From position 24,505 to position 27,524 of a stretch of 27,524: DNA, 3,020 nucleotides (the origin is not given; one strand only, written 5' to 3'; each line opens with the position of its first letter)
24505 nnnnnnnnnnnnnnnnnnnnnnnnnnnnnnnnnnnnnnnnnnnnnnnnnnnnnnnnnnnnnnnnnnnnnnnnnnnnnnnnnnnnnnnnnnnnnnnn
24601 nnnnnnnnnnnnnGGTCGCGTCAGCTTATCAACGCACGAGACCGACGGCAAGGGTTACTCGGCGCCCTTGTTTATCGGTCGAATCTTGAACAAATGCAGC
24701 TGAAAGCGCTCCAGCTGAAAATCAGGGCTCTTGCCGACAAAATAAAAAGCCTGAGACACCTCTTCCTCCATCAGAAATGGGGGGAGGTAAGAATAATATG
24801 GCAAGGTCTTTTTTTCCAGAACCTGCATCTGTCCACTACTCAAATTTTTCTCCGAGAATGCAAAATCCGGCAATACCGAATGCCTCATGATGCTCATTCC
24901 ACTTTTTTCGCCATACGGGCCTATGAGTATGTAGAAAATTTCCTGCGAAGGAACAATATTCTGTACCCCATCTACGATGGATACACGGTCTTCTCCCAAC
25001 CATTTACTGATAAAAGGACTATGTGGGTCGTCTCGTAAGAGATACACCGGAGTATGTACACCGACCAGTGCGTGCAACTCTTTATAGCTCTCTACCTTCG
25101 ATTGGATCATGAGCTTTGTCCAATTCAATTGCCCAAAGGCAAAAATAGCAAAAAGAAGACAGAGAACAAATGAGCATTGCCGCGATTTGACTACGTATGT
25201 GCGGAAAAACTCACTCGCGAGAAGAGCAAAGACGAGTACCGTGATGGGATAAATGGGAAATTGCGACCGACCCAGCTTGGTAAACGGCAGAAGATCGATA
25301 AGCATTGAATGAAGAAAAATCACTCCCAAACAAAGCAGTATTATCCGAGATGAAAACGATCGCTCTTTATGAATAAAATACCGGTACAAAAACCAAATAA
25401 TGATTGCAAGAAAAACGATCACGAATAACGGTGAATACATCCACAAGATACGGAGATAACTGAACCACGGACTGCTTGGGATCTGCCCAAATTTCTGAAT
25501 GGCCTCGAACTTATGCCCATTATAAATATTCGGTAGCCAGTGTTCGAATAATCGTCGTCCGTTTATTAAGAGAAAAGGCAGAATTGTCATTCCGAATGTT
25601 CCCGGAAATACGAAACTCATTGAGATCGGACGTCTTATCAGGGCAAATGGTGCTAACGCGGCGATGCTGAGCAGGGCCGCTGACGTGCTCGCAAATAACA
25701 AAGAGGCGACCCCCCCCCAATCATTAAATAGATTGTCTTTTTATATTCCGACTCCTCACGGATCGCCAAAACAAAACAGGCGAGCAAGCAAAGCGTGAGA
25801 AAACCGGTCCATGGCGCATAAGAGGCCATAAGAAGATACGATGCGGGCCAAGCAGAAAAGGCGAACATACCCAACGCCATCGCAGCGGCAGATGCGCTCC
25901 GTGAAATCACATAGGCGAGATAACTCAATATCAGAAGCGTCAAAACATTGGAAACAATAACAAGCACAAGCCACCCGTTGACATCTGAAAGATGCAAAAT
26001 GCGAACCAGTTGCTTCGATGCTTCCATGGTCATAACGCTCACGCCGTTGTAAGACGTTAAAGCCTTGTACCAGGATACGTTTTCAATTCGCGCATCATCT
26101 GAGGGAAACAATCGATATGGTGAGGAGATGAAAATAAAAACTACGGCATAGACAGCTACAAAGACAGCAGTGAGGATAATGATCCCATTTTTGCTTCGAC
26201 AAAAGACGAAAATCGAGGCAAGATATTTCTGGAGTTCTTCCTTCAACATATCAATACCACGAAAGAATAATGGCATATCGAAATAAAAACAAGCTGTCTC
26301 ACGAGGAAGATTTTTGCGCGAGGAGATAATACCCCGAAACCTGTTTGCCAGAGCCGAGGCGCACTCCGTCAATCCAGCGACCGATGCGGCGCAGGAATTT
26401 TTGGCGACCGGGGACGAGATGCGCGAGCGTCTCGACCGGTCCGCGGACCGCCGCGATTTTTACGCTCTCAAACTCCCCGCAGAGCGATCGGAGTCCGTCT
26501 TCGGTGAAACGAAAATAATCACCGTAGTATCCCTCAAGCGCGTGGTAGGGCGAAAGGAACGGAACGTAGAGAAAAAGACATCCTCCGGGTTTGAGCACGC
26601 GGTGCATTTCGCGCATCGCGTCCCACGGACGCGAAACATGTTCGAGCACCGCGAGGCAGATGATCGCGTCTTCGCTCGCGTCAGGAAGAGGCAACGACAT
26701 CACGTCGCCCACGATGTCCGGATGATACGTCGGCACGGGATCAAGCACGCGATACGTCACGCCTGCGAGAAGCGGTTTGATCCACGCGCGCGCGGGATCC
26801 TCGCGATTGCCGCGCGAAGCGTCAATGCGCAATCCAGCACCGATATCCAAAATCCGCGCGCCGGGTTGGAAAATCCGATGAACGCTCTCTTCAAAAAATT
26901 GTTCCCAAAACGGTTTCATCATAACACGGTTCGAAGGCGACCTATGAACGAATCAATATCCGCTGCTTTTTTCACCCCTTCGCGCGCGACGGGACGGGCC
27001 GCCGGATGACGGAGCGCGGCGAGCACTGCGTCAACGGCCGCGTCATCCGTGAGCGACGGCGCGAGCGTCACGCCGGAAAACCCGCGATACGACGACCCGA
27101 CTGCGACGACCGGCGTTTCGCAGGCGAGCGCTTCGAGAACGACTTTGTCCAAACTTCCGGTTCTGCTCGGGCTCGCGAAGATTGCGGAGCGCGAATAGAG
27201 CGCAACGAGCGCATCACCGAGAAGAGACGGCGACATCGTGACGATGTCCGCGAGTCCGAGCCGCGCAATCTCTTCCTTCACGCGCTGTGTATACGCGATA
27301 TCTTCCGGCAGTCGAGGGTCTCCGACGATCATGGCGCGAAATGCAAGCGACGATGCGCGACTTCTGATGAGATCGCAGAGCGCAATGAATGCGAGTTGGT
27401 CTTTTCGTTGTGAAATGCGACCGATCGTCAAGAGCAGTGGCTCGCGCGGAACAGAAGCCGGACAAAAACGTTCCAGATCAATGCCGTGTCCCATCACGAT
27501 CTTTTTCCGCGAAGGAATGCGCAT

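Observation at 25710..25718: G9 tract sits exactly at the frameshift of a membrane glycosyltransferase-like gene: candidate phase-variable ON/OFF switch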

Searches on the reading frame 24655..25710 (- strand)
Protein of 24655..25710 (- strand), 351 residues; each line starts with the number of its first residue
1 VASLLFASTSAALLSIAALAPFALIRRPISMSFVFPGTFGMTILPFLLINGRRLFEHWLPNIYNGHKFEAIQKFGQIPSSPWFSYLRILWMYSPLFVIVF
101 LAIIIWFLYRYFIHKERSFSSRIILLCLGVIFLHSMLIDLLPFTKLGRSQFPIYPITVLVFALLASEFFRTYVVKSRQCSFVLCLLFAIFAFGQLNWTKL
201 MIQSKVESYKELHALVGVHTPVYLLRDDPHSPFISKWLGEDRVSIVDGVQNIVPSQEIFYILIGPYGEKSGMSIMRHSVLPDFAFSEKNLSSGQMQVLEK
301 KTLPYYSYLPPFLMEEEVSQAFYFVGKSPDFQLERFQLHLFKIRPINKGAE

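Call 8: search_protein_families(library=pfam, proteins=[window:24655-25710:-], max_evalue=0.01)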
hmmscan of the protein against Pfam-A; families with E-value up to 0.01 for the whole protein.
window:24655-25710:- (351 aa): 0 families

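Call 10: find_homologous_proteins(query=window:24655-25710:-)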
Query window:24655-25710:- (351 aa): 5 proteins with E <= 0.001 among 5852 candidates. Only proteins of 193 to 615 residues were searched: fused or split forms outside these lengths cannot appear, so this answer is no evidence that the protein stands alone or is whole; find_related_loci, which searches DNA, has no such limit.
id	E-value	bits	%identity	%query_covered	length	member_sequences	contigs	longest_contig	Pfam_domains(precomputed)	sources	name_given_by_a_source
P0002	3.1e-212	722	100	91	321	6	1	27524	-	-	-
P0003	1.1e-40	158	33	85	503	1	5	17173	-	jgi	jgi:hypothetical protein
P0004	1.1e-38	151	34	84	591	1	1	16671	-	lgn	-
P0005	3.2e-36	143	34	83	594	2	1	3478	-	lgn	-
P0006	1.9e-35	141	33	80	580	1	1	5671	-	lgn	-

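Call 15: list_cluster_members(proteins=[P0002])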
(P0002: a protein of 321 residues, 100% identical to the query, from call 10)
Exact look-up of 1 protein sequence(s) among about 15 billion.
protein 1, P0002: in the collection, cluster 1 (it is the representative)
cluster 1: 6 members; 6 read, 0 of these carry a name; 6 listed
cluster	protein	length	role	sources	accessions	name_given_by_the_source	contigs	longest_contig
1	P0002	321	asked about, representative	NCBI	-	-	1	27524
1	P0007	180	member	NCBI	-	-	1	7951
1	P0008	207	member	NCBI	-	-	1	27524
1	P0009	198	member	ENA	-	-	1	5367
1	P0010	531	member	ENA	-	-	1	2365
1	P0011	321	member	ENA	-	-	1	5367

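Call 17: find_encoding_contigs(protein=P0010, flank=5000)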
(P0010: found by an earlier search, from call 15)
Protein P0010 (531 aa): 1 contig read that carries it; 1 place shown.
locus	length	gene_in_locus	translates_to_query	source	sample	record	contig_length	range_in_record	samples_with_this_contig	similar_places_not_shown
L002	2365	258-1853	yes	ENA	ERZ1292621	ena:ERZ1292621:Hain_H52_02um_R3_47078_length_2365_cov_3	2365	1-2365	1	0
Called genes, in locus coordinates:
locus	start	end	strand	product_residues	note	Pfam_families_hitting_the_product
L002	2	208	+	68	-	?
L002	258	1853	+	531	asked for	-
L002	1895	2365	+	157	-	?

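Call 18: find_encoding_contigs(protein=P0011, flank=5000)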
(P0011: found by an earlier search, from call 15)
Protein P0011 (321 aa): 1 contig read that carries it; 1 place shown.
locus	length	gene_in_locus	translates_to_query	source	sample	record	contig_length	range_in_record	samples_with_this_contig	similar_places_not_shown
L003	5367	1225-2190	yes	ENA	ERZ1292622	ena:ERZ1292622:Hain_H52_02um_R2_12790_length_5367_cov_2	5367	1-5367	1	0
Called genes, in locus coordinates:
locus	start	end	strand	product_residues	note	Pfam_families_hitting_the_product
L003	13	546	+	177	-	PF13489:Methyltransf_23 (weak), PF08241:Methyltransf_11, PF08242:Methyltransf_12 (weak), PF13649:Methyltransf_25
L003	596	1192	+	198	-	-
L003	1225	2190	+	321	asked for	-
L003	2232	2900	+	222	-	PF13489:Methyltransf_23, PF05175:MTS (weak), PF03848:TehB (weak), PF01209:Ubie_methyltran, PF08241:Methyltransf_11, PF08242:Methyltransf_12, PF13649:Methyltransf_25, PF13847:Methyltransf_31, +2 more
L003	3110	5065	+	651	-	PF13522:GATase_6, PF13537:GATase_7, PF00733:Asn_synthase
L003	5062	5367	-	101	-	?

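Call 19: find_encoding_contigs(protein=P0007, flank=8000)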
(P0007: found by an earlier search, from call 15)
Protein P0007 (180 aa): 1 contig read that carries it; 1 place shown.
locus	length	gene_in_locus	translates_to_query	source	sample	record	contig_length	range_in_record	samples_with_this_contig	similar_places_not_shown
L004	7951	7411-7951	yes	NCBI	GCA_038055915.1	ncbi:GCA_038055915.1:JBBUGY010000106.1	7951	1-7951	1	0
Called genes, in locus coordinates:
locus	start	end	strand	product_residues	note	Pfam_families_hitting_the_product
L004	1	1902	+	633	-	PF00534:Glycos_transf_1, PF13692:Glyco_trans_1_4, PF20706:GT4-conflict, PF13231:PMT_2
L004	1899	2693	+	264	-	PF13489:Methyltransf_23, PF08241:Methyltransf_11, PF13649:Methyltransf_25, PF08242:Methyltransf_12 (weak), PF13847:Methyltransf_31 (weak)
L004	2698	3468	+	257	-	PF13522:GATase_6, PF13537:GATase_7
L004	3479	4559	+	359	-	PF00733:Asn_synthase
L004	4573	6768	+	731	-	PF00534:Glycos_transf_1, PF13692:Glyco_trans_1_4, PF13524:Glyco_trans_1_2, PF00534:Glycos_transf_1, PF13692:Glyco_trans_1_4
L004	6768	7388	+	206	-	PF13489:Methyltransf_23, PF08241:Methyltransf_11, PF08242:Methyltransf_12 (weak), PF13649:Methyltransf_25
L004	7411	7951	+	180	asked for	?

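Call 31: search_protein_representatives(protein=P0010)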
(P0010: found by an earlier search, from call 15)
Query: 531 residues. Proteins with E-value up to 0.001 (for the whole library): 114; up to 1e-10: 101; up to 1e-30: 63. The best 114 are listed.
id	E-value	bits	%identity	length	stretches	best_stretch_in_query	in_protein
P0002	8.3e-212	720.9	100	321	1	211-531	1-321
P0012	1.1e-59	219.1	36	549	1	23-515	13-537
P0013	1.9e-59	218.2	33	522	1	21-510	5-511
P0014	1.2e-54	202.4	32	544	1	31-523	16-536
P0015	3.9e-54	200.7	36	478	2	301-518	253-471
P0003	6.8e-52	193.3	33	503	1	66-522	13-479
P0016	1.2e-51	192.5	34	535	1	27-510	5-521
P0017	5.3e-51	190.4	36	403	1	128-520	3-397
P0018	1.6e-50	188.8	33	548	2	232-521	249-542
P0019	4.2e-50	187.4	31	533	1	23-522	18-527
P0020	1.8e-49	185.3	32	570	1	29-518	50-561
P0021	1.2e-48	182.6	33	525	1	29-515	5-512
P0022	3.7e-47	177.7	40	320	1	185-521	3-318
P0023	4.7e-47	177.4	33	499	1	33-518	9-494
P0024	4.0e-46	174.3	30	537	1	26-521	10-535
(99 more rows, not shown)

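Call 34: search_protein_families(library=pfam, alignment_id=A2, max_evalue=0.01)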
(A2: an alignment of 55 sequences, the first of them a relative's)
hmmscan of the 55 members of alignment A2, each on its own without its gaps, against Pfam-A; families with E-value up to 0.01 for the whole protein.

A. member 1, P0010 (531 aa): 0 families

B. families by the number of members that match (of 55 scanned): 2 families
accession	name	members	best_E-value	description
PF19149.5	DUF5831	1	0.0015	Family of unknown function (DUF5831)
PF20814.2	CAA3_Cox_suIV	1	0.0088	CAA3-type cytochrome c oxidase subunit IV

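Call 46: predict_structure(alignment_id=A2)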
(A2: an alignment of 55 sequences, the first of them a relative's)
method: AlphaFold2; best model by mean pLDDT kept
length: 531 residues; sequences in the alignment: 55
mean_pLDDT: 93.9   pTM: 0.93
mean pLDDT of the five models: 93.9, 93.3, 93.1, 93.0, 92.5
residues with pLDDT >= 90: 451; 70-90: 75; 50-70: 4; < 50: 1
segments of 3 or more residues with pLDDT < 50: none
pLDDT, mean of each block of 10 residues (from residue 1): 90 88 94 97 91 85 93 95 95 96 98 95 97 97 96 98 96 98 97 96 92 97 96 92 88 95 96 97 97 95 98 96 90 98 94 80 93 97 94 91 96 92 90 83 98 96 95 89 97 96 97 98 84 47
secondary structure, 60 per line:
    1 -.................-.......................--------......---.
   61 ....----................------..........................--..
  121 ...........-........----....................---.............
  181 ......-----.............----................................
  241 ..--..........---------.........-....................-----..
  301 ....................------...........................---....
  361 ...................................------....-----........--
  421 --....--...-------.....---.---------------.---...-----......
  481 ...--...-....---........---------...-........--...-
elements in order: H2-18 H20-42 H51-56 H60-64 H69-84 H91-116 H119-131 H133-140 H145-164 H168-186 H192-204 H209-242 H245-254 H264-272 H274-293 H299-320 H327-353 H357-395 E402-405 H411-418 E423-426 E439-443 E475-483 H490-493 H497-504 E518-525

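Call 51: fold_search(model_id=the predicted structure, library=pdb)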
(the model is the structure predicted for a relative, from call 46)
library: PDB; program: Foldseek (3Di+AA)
matches with E <= 10: 500; with E <= 0.001: 24
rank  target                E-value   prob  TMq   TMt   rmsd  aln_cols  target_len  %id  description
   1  9s6s_A                1.0e-06  1.00  0.53  0.52   9.3       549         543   12  Ternary cryo-EM structure of human ALG9 with Dol25-PP-GlcNAc2Man6, Dol25-P-Man and Fab (released 2026-03-18)
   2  9s6u_A                1.1e-06  1.00  0.52  0.51   9.1       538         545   12  Ternary cryo-EM structure of human ALG9 with Dol25-PP-GlcNAc2Man8, Dol25-P-Man and Fab (released 2026-03-18)
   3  8pn9_A                2.4e-06  1.00  0.47  0.39  13.9       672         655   13  Structure of human oligosaccharyltransferase OST-A complex bound to NGI-1 (released 2024-05-08)
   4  5f15                  3.9e-06  1.00  0.49  0.48   9.6       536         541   13  Crystal Structure of ArnT from Cupriavidus metallidurans bound to Undecaprenyl phosphate (released 2016-02-17)
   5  9n9j_I                5.8e-06  1.00  0.47  0.37  14.3       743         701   12  Structure of a GRP94 folding intermediate engaged with a CCDC134- and FKBP11-bound secretory translocon (released 2025-11-19)
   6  8age_A                7.4e-06  1.00  0.49  0.42  11.8       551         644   12  Structure of yeast oligosaccharylransferase complex with acceptor peptide bound (released 2022-12-07)
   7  8b6l_I                1.0e-05  1.00  0.49  0.39  13.2       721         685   12  Subtomogram average of the human Sec61-TRAP-OSTA-translocon (released 2022-12-07)
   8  5ezm                  1.2e-05  1.00  0.48  0.48  10.0       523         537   14  Crystal Structure of ArnT from Cupriavidus metallidurans in the apo state (released 2016-02-17)
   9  7oci_F                1.5e-05  1.00  0.50  0.43  14.4       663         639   12  Cryo-EM structure of yeast Ost6p containing oligosaccharyltransferase complex (released 2022-02-16)
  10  7e9s_A                1.7e-05  1.00  0.44  0.29  11.7       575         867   11  Archaeal oligosaccharyltransferase AglB from Archaeoglobus fulgidus in complex with an inhibitory peptide and a dolich (released 2021-09-08)
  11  8agc_A                2.0e-05  1.00  0.45  0.36  12.3       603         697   12  Structure of yeast oligosaccharylransferase complex with lipid-linked oligosaccharide and non-acceptor peptide bound (released 2022-12-07)
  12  6s7o_A                2.2e-05  1.00  0.50  0.42  14.7       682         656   12  Cryo-EM structure of human oligosaccharyltransferase complex OST-A (released 2019-12-18)
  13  9s6t_A                2.9e-05  1.00  0.50  0.54   8.3       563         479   13  Ternary cryo-EM structure of chicken ALG12 with Dol25-PP-GlcNAc2Man7, Dol25-P-Man, and Fab (released 2026-03-18)
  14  6c26_A                3.6e-05  1.00  0.51  0.43  15.5       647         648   11  The Cryo-EM structure of a eukaryotic oligosaccharyl transferase complex (released 2018-01-31)
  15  3waj                  4.1e-05  1.00  0.42  0.29  13.8       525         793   12  Crystal structure of the Archaeoglobus fulgidus oligosaccharyltransferase (O29867_ARCFU) complex with Zn and sulfate (released 2013-10-30)
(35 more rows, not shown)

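Call 57: find_related_loci(query=A3, collection=genome_contigs, flank=2000)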
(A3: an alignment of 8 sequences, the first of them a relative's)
Query A3 (531 aa) in genome_contigs; peptide patterns used: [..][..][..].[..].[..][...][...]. (x = any residue, [..] = any of these).
16 stretches matched a pattern; 2 encode a relative of the query (tblastn E <= 1e-3); 2 distinct loci.
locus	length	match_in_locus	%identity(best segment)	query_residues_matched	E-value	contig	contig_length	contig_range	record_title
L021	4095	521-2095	29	26-518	4e-62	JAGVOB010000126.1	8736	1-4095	MAG: Candidatus Omnitrophota bacterium isolate DeMMO3_15 c_000000004461, whole genome shotgun sequence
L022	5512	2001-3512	28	26-509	8e-44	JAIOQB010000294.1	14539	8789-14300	MAG: Planctomycetia bacterium isolate LakeFargette_0920_ALND_MAG_62_14 LacPavin_0920_ALND_scaffold_390888, whole genome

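Call 66: search_solved_structures(query=A2, max_evalue=1)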
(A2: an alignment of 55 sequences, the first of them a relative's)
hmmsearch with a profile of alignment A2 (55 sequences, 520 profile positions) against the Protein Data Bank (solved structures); distinct sequences matched with E-value up to 1: 1.
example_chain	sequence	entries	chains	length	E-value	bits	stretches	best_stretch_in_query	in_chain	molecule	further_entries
6c2u_A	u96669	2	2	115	0.64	11.7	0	419-454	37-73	phosphate-loop protein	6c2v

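Call 67: search_protein_families(library=ncbifam, proteins=[P0010], max_evalue=0.01)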
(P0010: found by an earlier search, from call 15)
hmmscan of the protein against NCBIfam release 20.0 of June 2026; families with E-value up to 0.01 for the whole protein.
P0010 (531 aa): 0 families

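Call 71: find_encoding_contigs(protein=P0012, flank=6000, max_places=3)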
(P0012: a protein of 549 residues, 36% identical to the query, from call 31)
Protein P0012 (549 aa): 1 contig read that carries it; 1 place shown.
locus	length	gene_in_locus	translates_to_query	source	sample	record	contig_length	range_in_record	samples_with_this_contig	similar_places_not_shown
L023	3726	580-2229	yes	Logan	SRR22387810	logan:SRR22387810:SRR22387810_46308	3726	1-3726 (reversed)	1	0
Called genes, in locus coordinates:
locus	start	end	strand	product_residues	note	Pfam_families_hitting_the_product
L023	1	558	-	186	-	?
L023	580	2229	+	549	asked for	-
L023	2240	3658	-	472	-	PF13231:PMT_2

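Call 72: find_encoding_contigs(protein=P0013, flank=6000, max_places=3)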
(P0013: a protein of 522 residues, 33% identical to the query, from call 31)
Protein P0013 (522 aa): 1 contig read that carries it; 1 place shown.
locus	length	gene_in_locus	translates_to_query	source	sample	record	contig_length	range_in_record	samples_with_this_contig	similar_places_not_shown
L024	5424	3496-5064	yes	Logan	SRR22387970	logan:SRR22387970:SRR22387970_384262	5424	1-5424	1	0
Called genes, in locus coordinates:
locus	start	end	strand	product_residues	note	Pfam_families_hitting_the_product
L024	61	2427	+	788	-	-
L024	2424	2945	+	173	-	-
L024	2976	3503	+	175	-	-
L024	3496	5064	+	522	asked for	-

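Call 73: find_encoding_contigs(protein=P0014, flank=6000, max_places=3)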
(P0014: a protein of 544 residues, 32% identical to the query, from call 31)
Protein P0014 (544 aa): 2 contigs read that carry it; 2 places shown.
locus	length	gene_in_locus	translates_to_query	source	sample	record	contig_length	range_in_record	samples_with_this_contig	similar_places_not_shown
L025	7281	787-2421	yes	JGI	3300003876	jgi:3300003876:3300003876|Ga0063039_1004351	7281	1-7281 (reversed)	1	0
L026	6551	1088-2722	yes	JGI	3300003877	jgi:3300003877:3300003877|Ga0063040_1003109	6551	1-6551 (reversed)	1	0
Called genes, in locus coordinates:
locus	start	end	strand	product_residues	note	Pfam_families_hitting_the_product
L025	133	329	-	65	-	-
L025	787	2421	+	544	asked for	-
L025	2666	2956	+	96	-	PF04316:FlgM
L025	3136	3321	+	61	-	-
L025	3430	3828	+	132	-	PF05130:FlgN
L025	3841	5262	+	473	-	PF00460:Flg_bb_rod (weak), PF22638:FlgK_D1, PF06429:Flg_bbr_C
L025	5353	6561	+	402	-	PF00669:Flagellin_N, PF00700:Flagellin_C (weak)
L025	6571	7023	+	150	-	PF02623:FliW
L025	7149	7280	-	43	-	?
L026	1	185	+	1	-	?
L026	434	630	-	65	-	-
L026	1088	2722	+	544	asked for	-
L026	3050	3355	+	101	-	PF04316:FlgM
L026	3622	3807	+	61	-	-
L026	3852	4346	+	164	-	PF05130:FlgN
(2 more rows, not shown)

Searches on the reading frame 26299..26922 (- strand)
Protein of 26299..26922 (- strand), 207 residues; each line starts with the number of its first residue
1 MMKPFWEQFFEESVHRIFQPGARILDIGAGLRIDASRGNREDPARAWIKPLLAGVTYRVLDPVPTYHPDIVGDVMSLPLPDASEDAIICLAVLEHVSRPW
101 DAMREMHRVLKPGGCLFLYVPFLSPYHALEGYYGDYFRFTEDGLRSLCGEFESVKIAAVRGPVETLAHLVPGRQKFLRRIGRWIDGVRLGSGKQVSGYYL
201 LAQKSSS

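Call 8: search_protein_families(library=pfam, proteins=[window:26299-26922:-], max_evalue=0.01)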
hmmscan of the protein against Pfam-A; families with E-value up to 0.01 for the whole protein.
window:26299-26922:- (207 aa): 7 families
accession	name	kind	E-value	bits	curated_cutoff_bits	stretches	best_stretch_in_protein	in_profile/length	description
PF08241.18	Methyltransf_11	-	1.2e-14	55.1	21.2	1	70-117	47-94/95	Methyltransferase domain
PF13489.12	Methyltransf_23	-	4e-09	36.9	27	1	10-126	9-124/164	Methyltransferase domain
PF13649.12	Methyltransf_25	-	1.9e-08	35.3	27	1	70-114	51-97/97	Methyltransferase domain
PF08242.18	Methyltransf_12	-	1.7e-06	29.1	30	1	80-116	64-98/98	Methyltransferase domain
PF13847.12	Methyltransf_31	-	7.6e-05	22.9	27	1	71-116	60-107/145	Methyltransferase domain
PF05148.21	Methyltransf_8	-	0.0006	20.2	27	1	61-117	100-155/219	Hypothetical methyltransferase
PF01209.24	Ubie_methyltran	-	0.0017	18.2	20.1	1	71-117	104-150/233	ubiE/COQ5 methyltransferase family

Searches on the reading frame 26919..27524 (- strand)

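Call 8: search_protein_families(library=pfam, proteins=[window:26919-27524:-], max_evalue=0.01)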
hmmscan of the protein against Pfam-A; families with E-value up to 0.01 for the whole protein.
window:26919-27524:- (201 aa): 4 families
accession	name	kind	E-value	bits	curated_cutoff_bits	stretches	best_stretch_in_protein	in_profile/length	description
PF13692.12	Glyco_trans_1_4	-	5.6e-15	56.3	27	1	29-171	2-140/142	Glycosyl transferases group 1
PF00534.26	Glycos_transf_1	-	5.9e-14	52.4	26.4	1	23-142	10-122/172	Glycosyl transferases group 1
PF20706.3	GT4-conflict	-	0.00046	19.7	26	1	23-145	190-314/385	Family 4 Glycosyltransferase in conflict systems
PF13524.12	Glyco_trans_1_2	-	0.0049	17.3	25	1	94-184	28-126/144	Glycosyl transferase-like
